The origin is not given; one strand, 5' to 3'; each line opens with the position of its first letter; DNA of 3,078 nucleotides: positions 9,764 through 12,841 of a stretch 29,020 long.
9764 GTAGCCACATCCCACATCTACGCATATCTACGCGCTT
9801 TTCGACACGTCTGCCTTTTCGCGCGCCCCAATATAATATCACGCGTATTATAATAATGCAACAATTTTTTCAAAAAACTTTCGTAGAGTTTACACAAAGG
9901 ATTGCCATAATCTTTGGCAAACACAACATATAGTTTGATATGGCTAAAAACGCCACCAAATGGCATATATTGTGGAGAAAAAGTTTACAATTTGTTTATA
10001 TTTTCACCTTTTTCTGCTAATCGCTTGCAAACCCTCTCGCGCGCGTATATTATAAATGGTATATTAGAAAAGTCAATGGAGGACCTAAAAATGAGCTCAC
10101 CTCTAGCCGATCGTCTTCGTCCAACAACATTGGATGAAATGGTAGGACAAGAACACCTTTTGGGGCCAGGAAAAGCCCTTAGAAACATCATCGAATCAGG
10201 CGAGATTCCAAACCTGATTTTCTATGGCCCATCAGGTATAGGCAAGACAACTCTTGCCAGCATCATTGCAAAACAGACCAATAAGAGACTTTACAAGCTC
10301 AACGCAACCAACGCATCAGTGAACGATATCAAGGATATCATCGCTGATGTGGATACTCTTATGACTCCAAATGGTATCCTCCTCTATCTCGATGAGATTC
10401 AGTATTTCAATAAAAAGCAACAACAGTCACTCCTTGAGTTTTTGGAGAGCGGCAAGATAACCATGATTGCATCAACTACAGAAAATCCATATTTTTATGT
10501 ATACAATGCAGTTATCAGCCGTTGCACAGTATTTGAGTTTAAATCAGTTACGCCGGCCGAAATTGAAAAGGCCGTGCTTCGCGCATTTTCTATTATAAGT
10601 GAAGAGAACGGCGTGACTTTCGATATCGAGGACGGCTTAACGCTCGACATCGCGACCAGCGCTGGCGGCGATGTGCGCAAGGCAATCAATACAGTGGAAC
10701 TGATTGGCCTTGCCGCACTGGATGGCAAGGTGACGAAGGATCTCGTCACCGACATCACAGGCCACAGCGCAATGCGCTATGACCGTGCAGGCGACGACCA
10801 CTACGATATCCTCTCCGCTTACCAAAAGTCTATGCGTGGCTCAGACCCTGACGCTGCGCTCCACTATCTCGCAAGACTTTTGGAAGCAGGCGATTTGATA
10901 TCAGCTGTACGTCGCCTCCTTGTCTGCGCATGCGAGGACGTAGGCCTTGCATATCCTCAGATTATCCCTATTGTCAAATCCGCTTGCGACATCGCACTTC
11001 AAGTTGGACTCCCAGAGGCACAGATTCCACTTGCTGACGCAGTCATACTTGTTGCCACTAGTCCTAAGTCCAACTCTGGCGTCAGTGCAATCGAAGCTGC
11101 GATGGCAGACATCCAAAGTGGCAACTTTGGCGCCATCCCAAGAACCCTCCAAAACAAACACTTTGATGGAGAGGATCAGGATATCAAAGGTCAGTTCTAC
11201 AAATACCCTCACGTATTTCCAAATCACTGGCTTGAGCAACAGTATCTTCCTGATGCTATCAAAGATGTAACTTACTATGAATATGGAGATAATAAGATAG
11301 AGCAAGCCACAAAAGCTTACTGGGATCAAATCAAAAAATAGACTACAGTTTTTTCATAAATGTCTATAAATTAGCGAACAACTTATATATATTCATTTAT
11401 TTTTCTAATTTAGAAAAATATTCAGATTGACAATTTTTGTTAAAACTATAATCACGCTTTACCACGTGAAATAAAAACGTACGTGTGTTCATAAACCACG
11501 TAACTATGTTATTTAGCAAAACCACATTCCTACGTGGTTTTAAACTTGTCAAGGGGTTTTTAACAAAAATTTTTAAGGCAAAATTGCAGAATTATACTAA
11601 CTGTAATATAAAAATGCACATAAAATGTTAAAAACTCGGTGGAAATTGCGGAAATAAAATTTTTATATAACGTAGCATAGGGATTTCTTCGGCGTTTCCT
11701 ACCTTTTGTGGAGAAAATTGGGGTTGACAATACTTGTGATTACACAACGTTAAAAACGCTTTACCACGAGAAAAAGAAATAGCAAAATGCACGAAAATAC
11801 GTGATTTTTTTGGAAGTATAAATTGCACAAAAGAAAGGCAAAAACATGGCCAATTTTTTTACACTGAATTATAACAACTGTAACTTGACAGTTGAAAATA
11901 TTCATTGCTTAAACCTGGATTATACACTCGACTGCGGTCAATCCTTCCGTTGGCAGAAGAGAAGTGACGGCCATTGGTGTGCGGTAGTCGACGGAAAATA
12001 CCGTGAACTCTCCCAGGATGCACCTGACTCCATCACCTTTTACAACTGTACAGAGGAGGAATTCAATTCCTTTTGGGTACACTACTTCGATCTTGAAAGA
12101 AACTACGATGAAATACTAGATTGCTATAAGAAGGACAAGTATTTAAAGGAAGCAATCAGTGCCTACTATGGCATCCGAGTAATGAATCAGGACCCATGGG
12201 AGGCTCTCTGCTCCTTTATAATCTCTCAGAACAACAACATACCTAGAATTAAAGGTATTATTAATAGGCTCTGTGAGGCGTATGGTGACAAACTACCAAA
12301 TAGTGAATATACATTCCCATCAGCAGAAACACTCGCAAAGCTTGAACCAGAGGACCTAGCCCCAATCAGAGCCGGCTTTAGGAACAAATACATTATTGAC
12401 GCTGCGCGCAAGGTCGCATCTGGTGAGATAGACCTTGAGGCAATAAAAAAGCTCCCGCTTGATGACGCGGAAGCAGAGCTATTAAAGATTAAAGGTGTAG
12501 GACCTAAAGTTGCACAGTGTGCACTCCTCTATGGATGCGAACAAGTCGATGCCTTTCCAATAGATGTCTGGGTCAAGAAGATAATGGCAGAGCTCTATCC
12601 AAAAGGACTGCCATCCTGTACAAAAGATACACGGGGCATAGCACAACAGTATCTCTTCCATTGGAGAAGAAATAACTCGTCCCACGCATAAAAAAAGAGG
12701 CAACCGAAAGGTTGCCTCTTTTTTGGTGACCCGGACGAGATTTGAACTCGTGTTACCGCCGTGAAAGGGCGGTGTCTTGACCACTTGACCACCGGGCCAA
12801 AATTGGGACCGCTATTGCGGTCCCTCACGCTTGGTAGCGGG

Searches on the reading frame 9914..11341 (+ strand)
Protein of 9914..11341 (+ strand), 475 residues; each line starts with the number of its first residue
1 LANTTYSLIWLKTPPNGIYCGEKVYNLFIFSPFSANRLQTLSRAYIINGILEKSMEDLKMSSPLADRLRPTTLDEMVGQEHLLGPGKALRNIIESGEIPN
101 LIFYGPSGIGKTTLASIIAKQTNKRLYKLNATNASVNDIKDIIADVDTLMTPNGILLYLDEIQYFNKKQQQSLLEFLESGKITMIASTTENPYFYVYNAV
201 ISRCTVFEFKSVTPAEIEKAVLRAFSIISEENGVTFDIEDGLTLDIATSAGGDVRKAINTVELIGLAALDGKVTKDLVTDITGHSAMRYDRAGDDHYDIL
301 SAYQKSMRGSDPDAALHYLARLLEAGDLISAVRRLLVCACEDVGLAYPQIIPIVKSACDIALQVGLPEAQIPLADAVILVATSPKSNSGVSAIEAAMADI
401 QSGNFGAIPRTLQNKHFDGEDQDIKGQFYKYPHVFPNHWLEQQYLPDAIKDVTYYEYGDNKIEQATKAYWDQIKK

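Call 66: search_protein_families(library=pfam, proteins=[window:9914-11341:+], max_evalue=0.00001)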
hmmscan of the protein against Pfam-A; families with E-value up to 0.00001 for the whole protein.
window:9914-11341:+ (475 aa): 7 families
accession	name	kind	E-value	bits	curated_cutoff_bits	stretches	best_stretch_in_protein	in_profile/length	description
PF12002.13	MgsA_C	-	5.5e-59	199.3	27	1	309-474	1-167/167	MgsA AAA+ ATPase C terminal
PF16193.11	AAA_assoc_2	-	5.3e-19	68.7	34.3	1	236-308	5-81/81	AAA C-terminal domain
PF00004.35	AAA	-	1.3e-10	42.2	21.2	1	101-207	1-126/131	ATPase family associated with various cellular activities (AAA)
PF05496.18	RuvB_N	-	1.9e-10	41.2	27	1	68-186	1-117/159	Holliday junction DNA helicase RuvB P-loop domain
PF07728.20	AAA_5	-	9.5e-07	29.3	22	1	100-190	1-103/139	AAA domain (dynein-related subfamily)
PF00158.32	Sigma54_activat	-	4.1e-06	27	20.2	0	153-190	93-130/168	Sigma-54 interaction domain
PF01078.27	Mg_chelatase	-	5.8e-06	26.3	20.3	0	153-191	107-144/207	Magnesium chelatase, subunit ChlI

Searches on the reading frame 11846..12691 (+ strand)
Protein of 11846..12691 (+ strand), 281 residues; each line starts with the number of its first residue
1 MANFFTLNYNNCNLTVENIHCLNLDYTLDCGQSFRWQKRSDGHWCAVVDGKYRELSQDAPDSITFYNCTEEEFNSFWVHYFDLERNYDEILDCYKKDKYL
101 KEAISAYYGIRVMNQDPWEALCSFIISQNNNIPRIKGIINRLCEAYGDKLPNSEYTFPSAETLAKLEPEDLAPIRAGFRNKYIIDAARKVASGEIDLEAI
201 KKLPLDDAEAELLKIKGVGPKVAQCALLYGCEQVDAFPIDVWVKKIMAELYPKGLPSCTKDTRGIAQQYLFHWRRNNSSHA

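Call 66: search_protein_families(library=pfam, proteins=[window:11846-12691:+], max_evalue=0.00001)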
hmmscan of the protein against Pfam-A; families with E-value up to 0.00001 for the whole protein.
window:11846-12691:+ (281 aa): 2 families
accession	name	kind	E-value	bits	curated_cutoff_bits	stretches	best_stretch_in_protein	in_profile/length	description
PF07934.18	OGG_N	-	7.2e-28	97.5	23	1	21-121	8-115/115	8-oxoguanine DNA glycosylase, N-terminal domain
PF00730.31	HhH-GPD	-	1.8e-11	44.8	26.2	1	122-251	1-87/108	HhH-GPD superfamily base excision DNA repair protein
